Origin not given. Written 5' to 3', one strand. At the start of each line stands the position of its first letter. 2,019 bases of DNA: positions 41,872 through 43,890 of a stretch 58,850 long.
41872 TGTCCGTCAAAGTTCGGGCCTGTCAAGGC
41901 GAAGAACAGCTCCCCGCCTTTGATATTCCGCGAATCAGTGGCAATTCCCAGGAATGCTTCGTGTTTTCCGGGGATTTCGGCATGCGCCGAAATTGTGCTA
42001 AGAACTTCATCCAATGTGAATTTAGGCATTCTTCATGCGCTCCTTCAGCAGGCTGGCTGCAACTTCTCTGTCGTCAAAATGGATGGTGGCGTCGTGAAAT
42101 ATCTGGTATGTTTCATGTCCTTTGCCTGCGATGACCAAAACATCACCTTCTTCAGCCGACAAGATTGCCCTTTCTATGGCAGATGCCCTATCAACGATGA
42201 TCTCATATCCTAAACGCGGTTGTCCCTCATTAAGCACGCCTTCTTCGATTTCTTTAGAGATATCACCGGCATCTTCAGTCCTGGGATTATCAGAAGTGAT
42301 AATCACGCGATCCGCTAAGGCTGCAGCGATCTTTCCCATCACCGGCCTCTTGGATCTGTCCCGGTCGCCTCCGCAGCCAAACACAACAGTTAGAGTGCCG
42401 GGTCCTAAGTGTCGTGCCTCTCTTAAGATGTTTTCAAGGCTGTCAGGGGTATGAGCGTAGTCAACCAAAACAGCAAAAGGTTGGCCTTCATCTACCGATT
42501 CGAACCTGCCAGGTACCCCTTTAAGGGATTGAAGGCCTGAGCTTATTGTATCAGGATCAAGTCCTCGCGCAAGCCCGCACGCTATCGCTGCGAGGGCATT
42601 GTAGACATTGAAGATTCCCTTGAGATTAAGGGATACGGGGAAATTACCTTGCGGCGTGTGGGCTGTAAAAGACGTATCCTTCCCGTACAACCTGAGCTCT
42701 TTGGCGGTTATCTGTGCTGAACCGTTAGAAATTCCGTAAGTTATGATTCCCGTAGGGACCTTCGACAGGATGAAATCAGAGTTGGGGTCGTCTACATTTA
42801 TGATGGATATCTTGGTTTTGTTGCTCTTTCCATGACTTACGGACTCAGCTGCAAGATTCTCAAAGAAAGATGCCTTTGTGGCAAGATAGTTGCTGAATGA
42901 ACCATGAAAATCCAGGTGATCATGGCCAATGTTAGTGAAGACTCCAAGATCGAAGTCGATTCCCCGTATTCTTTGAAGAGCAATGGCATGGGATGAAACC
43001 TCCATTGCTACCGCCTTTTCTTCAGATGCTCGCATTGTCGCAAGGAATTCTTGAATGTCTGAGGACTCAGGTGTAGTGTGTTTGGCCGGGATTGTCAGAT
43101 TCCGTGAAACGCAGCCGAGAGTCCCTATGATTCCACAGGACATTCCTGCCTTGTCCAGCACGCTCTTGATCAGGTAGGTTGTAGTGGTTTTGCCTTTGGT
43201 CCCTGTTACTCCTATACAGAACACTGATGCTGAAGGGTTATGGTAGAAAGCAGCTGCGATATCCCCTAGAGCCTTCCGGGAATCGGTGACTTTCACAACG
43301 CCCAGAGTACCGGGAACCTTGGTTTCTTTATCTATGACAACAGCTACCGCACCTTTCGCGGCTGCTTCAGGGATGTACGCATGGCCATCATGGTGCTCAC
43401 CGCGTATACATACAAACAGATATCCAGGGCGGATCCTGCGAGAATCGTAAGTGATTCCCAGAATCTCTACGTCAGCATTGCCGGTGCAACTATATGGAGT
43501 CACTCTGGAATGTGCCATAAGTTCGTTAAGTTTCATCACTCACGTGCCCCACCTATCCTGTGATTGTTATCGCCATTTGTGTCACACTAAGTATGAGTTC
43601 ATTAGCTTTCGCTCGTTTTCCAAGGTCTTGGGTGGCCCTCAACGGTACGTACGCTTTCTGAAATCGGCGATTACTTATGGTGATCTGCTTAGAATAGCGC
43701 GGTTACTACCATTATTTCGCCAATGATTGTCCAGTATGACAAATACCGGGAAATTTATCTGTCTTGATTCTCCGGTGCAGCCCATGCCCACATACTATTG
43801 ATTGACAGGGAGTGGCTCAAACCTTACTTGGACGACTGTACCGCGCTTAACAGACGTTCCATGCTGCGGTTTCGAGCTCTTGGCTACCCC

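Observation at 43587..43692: Novel ~106-bp palindromic intergenic repeat family: four full copies plus a remnant in 59 kb, all full copies in the same orientation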

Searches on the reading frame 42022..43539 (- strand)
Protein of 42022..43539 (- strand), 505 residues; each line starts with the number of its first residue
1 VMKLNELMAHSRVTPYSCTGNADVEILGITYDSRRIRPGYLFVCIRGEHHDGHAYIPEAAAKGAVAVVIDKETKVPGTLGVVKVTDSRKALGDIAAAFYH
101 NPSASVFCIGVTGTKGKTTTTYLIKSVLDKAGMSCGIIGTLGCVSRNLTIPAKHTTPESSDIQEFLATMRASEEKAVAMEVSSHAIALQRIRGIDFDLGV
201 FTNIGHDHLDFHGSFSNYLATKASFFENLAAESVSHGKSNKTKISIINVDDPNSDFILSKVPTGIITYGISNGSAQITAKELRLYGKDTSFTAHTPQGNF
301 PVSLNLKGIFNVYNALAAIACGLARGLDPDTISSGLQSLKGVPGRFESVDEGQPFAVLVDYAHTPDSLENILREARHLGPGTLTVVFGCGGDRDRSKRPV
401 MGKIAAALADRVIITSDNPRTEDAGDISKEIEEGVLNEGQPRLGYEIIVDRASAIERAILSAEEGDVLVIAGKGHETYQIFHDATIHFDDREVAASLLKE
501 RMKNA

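Call 33: find_encoding_contigs(protein=window:42022-43539:-, flank=3000, max_places=10)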
Protein window:42022-43539:- (505 aa): no gene with exactly this product is on record in the collection.

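Call 34: find_encoding_contigs(protein=window:42022-43536:-, flank=3000, max_places=10)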
Protein window:42022-43536:- (504 aa): no gene with exactly this product is on record in the collection.
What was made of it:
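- Tried and rejected: Two look-ups for MurE failed because the protein is not on record (calls 33, 34).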

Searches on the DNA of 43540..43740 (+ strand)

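Call 41: search_rna_families(source=window, start=43540, end=43740, threshold=evalue, max_evalue=10)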
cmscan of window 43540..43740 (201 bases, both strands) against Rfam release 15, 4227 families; matches with E-value up to 10: 1.
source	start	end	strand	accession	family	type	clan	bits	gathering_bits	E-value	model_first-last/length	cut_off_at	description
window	43666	43740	+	RF03083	cow-rumen-3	Gene; sRNA;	-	12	86.7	1.4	1-98/141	3'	cow-rumen-3 RNA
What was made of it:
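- On Any Rfam RNA family: At E up to 10 on the unit, the only hit is a 12-bit match to cow-rumen-3, whose gathering score is 86.7 (call 41).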

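Call 67: search_dna_similar(query=window:43587-43692:+, collection=plasmids, mode=distant, max_evalue=0.01)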
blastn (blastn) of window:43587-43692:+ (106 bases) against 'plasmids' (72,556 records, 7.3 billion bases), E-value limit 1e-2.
No match.

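Call 68: search_dna_similar(query=window:43587-43692:+, collection=phages, mode=distant, max_evalue=0.01)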
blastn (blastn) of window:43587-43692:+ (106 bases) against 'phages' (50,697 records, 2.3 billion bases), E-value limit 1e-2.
No match.
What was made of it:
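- Tried and rejected: The unit has no match in the plasmid or phage collections (calls 67, 68).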
